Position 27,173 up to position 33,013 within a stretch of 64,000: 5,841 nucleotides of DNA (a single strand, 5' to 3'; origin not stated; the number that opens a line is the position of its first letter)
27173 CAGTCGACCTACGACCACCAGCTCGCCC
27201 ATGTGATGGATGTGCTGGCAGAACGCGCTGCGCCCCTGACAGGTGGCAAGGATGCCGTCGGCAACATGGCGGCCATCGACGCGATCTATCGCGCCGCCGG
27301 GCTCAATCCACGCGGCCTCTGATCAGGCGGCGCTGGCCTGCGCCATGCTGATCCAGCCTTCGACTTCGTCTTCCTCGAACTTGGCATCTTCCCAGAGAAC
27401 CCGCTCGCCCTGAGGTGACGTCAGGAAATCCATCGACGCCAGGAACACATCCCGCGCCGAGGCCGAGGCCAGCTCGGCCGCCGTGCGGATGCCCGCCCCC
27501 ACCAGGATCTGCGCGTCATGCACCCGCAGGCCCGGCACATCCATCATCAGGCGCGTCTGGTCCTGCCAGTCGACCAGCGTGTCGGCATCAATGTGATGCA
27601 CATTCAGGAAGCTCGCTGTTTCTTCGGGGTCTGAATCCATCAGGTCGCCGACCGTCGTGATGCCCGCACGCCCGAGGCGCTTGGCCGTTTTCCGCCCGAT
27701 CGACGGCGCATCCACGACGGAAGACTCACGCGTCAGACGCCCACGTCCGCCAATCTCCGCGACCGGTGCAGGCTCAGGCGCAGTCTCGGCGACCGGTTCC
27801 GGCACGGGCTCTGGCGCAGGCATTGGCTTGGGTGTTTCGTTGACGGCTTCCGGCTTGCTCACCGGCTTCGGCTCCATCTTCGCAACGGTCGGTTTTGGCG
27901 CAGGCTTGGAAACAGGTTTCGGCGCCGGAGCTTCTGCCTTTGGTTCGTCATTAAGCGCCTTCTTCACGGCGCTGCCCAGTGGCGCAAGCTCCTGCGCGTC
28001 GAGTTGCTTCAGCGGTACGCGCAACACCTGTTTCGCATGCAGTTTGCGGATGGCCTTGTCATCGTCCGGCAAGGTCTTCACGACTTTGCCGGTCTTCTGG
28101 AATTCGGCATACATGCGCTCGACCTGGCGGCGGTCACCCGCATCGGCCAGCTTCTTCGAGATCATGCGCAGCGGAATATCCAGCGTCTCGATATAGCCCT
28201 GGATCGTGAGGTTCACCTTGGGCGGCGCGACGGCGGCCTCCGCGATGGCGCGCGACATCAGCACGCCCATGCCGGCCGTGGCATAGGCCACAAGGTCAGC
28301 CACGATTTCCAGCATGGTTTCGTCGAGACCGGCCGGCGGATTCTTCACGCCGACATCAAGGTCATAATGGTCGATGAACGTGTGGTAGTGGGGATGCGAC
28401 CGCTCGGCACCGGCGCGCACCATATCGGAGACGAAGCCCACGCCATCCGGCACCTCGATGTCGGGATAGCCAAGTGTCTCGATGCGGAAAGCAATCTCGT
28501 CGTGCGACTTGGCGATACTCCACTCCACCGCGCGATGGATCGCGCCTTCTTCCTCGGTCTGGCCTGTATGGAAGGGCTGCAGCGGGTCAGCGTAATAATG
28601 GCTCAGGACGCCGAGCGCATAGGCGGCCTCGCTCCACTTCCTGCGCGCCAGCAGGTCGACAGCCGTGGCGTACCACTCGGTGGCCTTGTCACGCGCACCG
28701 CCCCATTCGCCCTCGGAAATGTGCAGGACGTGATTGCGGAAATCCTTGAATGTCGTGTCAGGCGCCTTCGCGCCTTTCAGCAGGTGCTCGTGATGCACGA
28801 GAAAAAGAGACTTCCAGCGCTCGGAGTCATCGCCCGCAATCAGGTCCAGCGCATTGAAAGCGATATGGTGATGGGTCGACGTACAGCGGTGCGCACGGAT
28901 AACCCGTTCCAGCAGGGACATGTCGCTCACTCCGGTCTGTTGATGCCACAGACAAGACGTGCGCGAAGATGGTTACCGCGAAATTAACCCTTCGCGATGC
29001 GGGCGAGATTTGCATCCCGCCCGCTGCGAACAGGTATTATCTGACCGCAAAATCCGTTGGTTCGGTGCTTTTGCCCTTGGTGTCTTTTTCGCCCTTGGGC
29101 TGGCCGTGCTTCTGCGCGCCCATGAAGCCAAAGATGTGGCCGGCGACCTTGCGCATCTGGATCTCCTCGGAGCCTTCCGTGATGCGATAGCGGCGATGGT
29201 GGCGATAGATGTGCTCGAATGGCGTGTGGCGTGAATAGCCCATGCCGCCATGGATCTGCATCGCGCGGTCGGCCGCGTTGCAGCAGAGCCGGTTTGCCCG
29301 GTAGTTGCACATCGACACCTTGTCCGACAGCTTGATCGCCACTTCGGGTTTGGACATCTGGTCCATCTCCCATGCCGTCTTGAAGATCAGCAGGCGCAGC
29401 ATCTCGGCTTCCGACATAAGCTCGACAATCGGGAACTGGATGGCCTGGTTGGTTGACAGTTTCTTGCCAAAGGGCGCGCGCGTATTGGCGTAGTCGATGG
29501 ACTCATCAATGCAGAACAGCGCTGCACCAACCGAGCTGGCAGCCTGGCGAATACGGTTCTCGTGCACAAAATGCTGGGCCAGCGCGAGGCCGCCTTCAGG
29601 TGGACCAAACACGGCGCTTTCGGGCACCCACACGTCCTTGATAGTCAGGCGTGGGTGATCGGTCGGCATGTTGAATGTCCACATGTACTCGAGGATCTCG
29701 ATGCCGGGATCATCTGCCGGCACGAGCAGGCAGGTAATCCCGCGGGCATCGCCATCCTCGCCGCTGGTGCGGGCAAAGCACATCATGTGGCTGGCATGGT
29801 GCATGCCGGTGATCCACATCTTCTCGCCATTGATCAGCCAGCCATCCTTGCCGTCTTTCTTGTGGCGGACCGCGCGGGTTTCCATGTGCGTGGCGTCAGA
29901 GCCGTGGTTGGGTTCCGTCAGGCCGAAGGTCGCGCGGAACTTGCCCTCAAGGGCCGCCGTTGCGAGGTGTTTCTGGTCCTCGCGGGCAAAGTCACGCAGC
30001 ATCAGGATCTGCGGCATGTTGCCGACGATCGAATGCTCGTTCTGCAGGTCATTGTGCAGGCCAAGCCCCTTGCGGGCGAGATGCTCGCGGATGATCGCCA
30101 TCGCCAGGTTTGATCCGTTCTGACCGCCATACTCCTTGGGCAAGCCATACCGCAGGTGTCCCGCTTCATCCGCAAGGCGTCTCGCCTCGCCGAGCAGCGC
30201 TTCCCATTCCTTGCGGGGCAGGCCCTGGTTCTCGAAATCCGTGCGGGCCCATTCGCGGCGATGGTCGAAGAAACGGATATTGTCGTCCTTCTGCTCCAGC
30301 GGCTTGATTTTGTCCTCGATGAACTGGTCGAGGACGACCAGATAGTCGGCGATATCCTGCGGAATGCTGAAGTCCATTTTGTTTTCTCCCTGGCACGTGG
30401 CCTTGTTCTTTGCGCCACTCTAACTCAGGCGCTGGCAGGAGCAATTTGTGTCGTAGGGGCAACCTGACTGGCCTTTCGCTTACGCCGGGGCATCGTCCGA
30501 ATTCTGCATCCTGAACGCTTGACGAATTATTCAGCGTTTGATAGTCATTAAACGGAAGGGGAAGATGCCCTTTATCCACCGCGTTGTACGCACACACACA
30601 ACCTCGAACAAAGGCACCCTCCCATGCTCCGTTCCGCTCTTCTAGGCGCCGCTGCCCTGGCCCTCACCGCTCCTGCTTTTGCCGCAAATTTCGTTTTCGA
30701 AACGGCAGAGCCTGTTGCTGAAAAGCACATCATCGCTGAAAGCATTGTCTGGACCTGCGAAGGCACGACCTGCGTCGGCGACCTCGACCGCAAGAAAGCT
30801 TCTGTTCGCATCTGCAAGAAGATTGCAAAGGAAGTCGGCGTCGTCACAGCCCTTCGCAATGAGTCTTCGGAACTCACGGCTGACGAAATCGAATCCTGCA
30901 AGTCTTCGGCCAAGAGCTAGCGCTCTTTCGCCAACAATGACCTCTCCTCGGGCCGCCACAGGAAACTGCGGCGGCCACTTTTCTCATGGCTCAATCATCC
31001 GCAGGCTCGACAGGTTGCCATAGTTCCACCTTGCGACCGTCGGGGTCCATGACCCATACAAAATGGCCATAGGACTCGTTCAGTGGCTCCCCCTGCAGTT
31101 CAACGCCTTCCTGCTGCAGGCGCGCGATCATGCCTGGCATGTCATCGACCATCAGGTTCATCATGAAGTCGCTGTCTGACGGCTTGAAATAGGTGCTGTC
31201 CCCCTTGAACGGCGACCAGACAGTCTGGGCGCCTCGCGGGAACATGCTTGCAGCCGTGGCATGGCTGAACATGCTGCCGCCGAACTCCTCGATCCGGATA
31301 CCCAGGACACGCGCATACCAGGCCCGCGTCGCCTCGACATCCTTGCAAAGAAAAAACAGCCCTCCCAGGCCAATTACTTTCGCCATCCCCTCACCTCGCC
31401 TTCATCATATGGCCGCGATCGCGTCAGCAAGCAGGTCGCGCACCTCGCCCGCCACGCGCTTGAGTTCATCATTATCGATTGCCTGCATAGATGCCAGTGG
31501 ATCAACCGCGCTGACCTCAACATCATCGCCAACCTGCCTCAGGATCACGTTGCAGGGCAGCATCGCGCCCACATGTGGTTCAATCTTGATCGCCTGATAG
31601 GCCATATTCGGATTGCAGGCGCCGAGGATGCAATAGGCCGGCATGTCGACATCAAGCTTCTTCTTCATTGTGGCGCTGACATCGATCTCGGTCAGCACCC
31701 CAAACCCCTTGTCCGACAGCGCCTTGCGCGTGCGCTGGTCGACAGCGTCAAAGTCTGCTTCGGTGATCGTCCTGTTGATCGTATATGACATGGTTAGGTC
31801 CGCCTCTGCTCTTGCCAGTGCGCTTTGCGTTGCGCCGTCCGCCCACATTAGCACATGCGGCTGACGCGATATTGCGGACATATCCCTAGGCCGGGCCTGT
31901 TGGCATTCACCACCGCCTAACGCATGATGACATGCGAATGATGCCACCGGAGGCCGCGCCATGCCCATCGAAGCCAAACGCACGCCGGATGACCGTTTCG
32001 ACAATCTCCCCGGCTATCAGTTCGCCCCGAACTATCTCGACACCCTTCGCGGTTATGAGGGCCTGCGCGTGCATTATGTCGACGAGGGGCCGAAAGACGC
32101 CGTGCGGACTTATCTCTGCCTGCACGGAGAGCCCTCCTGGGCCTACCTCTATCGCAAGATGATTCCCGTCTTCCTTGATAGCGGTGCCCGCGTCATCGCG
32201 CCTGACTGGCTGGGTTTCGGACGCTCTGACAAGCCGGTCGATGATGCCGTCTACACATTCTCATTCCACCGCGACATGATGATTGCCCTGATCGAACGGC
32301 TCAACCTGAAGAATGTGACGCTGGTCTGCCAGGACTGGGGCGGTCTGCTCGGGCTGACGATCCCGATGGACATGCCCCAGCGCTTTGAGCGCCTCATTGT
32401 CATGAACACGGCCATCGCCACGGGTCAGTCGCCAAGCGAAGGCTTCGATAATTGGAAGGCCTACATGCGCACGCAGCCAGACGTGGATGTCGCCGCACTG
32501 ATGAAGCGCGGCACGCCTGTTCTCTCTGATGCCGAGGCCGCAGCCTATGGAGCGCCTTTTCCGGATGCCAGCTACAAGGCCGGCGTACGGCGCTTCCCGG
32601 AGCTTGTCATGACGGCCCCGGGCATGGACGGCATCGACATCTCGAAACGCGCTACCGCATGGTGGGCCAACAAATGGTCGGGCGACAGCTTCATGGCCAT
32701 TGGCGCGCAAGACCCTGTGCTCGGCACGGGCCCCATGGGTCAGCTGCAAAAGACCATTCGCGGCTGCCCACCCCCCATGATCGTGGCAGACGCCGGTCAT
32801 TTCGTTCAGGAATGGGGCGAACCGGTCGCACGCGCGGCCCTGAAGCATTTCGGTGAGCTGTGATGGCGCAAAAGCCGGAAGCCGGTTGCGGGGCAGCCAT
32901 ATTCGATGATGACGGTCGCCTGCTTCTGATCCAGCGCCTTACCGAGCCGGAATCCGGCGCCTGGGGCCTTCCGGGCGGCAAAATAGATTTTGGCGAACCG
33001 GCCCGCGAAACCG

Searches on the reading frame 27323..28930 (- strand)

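Call 19: search_protein_families(library=pfam, proteins=[window:27323-28930:-], max_evalue=0.001)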
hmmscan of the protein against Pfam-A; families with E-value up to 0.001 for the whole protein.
window:27323-28930:- (535 aa): 4 families
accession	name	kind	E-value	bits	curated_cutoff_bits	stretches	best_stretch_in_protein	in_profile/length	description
PF14229.12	DUF4332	-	6.4e-16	59.1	23.2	1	409-532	1-121/122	Domain of unknown function (DUF4332)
PF14520.12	HHH_5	-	3.1e-09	37.6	27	1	407-437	6-36/57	Helix-hairpin-helix domain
PF00882.24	Zn_dep_PLPC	-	1e-08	35.8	26.8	1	19-140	1-121/167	Zinc dependent phospholipase C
PF04994.19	TfoX_C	-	0.00034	21.1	23.1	0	463-498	6-41/81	TfoX C-terminal domain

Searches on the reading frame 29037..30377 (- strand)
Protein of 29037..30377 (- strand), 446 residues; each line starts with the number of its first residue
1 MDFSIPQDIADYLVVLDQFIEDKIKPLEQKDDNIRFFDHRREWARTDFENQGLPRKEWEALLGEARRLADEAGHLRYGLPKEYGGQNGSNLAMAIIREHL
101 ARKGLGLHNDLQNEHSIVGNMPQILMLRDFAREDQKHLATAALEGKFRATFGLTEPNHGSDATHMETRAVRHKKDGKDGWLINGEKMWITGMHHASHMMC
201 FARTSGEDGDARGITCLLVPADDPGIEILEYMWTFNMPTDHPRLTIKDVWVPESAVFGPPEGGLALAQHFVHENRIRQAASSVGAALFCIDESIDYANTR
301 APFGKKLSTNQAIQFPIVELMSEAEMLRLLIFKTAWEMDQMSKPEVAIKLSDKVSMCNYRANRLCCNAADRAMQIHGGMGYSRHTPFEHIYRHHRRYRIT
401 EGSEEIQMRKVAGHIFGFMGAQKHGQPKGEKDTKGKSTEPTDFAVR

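Call 19: search_protein_families(library=pfam, proteins=[window:29037-30377:-], max_evalue=0.001)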
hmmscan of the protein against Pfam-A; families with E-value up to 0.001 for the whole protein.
window:29037-30377:- (446 aa): 4 families
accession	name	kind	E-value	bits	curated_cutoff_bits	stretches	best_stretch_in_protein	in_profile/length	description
PF00441.29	Acyl-CoA_dh_1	-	5e-40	137.5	22.4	1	262-414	2-148/150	Acyl-CoA dehydrogenase, C-terminal domain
PF02770.24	Acyl-CoA_dh_M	-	1.8e-20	73.4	33.3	1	151-233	2-79/97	Acyl-CoA dehydrogenase, middle domain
PF08028.16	Acyl-CoA_dh_2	-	7.8e-10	39.6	22.7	1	278-392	3-121/134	Acyl-CoA dehydrogenase, C-terminal domain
PF02771.21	Acyl-CoA_dh_N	-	5.6e-06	27.1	22.9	1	41-136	12-102/113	Acyl-CoA dehydrogenase, N-terminal domain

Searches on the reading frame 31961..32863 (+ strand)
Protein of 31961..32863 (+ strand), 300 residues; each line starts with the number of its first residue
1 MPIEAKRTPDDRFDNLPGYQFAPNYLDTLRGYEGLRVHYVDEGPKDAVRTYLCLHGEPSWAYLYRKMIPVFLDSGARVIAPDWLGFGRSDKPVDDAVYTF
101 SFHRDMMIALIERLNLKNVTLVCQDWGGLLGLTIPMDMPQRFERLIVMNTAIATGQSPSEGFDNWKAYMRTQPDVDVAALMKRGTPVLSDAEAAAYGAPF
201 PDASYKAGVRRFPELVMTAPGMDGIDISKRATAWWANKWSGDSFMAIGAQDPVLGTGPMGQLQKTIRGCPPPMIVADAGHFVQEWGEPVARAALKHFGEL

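Call 19: search_protein_families(library=pfam, proteins=[window:31961-32863:+], max_evalue=0.001)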
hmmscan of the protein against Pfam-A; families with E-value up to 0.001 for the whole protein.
window:31961-32863:+ (300 aa): 3 families
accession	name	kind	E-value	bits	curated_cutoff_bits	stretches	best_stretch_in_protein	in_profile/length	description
PF00561.26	Abhydrolase_1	-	3.7e-28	99.3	25.8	1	52-286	4-244/245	alpha/beta hydrolase fold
PF12697.13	Abhydrolase_6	-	7.3e-15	56.7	26.3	1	52-284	2-208/217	Alpha/beta hydrolase family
PF12146.15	Hydrolase_4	-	1.8e-05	24.6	27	1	52-157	8-116/239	Serine aminopeptidase, S33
